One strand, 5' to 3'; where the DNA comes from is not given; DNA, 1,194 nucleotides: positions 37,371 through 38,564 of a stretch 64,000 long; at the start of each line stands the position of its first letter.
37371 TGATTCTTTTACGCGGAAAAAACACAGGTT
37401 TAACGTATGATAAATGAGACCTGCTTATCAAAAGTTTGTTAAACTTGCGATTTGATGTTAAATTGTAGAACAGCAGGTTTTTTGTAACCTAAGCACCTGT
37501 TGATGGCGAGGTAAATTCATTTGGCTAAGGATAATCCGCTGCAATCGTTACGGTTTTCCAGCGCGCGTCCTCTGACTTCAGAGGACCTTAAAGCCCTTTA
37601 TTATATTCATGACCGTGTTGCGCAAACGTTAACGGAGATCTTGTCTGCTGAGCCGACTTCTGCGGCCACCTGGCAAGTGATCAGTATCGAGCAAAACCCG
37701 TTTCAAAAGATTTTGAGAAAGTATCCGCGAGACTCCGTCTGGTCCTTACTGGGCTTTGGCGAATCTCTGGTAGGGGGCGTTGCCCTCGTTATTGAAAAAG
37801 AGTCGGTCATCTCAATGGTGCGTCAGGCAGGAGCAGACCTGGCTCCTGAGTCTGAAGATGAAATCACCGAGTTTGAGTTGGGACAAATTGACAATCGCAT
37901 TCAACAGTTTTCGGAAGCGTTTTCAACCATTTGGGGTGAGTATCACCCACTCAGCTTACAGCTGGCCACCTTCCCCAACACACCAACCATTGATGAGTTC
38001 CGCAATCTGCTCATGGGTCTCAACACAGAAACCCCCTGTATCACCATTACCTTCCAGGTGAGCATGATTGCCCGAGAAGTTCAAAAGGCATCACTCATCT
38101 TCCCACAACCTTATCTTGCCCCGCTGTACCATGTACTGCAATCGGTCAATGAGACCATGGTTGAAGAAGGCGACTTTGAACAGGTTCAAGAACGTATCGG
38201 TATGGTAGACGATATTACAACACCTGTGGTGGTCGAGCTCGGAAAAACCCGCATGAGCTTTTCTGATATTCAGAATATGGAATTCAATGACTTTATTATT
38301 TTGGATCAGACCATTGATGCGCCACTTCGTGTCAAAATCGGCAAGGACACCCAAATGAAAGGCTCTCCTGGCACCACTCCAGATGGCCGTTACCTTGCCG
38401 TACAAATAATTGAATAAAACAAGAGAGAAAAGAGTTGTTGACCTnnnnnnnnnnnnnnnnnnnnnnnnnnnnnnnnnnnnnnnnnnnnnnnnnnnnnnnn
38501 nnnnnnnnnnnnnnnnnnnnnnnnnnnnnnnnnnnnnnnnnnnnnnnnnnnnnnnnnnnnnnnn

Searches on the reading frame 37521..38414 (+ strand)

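Call 30: search_protein_families(library=pfam, proteins=[window:37521-38414:+], max_evalue=0.0001)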
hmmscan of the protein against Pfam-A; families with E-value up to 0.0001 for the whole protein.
window:37521-38414:+ (298 aa): 2 families
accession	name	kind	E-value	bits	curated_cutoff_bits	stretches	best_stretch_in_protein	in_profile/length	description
PF01052.25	FliMN_C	-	3e-11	43.5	23.8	1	229-298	3-70/73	Type III flagellar switch regulator (C-ring) FliN C-term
PF02154.20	FliM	-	9.6e-07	29.3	27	1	12-157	3-150/192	Flagellar motor switch protein FliM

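Call 82: search_protein_families(library=ncbifam, proteins=[window:37521-38414:+], max_evalue=0.001)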
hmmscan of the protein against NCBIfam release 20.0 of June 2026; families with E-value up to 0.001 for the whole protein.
window:37521-38414:+ (298 aa): 5 families
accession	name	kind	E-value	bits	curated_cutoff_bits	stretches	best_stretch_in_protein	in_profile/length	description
TIGR01397.1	fliM_switch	equivalog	3.8e-19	69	219.6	1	10-296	36-315/320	flagellar motor switch protein FliM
TIGR02480.1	fliN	equivalog_domain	6.8e-06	25.9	84.05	1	226-275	2-51/77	flagellar motor switch protein FliN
NF005275.1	PRK06782.1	equivalog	2e-05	23.6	681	1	207-275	427-493/516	flagellar motor switch protein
NF005995.1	PRK08119.1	equivalog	4.1e-05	23.2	218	1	207-275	279-347/376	flagellar motor switch phosphatase FliY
NF006272.1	PRK08432.1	equivalog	0.00012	21.8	219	1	224-277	190-243/274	flagellar motor switch protein FliY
